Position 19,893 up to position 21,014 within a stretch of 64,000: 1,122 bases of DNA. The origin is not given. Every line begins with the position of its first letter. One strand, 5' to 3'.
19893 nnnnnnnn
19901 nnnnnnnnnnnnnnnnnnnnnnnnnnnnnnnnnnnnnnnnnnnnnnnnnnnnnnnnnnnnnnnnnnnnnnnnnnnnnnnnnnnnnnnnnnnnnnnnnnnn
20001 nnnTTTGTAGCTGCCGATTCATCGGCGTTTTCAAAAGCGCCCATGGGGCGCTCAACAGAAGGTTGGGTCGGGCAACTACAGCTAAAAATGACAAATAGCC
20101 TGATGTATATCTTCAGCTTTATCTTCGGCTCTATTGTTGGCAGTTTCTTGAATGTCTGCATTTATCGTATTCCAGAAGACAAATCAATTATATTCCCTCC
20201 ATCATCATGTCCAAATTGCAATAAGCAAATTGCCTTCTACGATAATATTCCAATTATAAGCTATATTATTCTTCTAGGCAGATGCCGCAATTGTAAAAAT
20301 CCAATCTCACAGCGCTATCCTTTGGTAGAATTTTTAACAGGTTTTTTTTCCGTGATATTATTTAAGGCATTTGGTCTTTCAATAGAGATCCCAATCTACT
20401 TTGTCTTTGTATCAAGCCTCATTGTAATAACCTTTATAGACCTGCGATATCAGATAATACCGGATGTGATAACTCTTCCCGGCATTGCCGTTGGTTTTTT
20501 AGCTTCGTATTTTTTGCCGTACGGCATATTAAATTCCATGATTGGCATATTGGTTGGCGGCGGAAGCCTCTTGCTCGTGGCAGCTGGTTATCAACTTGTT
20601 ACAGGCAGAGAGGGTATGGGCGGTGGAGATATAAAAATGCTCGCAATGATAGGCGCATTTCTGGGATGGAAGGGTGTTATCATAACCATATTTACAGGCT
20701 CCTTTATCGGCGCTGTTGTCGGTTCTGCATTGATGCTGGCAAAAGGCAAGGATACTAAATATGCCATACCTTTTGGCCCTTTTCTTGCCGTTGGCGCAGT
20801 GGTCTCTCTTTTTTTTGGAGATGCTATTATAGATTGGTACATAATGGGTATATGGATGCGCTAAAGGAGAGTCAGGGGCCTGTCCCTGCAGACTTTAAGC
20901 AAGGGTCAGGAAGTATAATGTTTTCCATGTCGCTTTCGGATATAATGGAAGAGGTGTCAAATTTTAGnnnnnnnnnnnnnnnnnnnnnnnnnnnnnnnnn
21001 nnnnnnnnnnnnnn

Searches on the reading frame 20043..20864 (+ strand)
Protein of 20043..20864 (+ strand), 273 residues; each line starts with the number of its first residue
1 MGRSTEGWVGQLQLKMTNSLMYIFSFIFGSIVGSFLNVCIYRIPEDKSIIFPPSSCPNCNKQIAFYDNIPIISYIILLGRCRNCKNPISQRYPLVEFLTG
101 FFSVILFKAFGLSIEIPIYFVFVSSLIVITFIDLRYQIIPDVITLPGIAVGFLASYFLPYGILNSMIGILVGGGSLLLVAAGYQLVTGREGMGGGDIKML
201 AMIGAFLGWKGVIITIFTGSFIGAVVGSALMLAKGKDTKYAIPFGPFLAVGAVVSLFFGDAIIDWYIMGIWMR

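Call 7: search_protein_families(library=pfam, proteins=[window:20043-20864:+])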
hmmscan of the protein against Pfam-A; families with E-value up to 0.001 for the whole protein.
window:20043-20864:+ (273 aa): 3 families
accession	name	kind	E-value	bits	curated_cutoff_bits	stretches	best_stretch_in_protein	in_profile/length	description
PF06750.18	A24_N_bact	-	5.6e-35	119.7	23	1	27-108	1-82/84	Bacterial Peptidase A24 N-terminal domain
PF01478.23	Peptidase_A24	-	1.6e-22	80.3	26.5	1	120-227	1-103/104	Type IV leader peptidase family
PF25207.1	DUF7837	-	0.00069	20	27.8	0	78-97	5-24/47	Domain of unknown function (DUF7837)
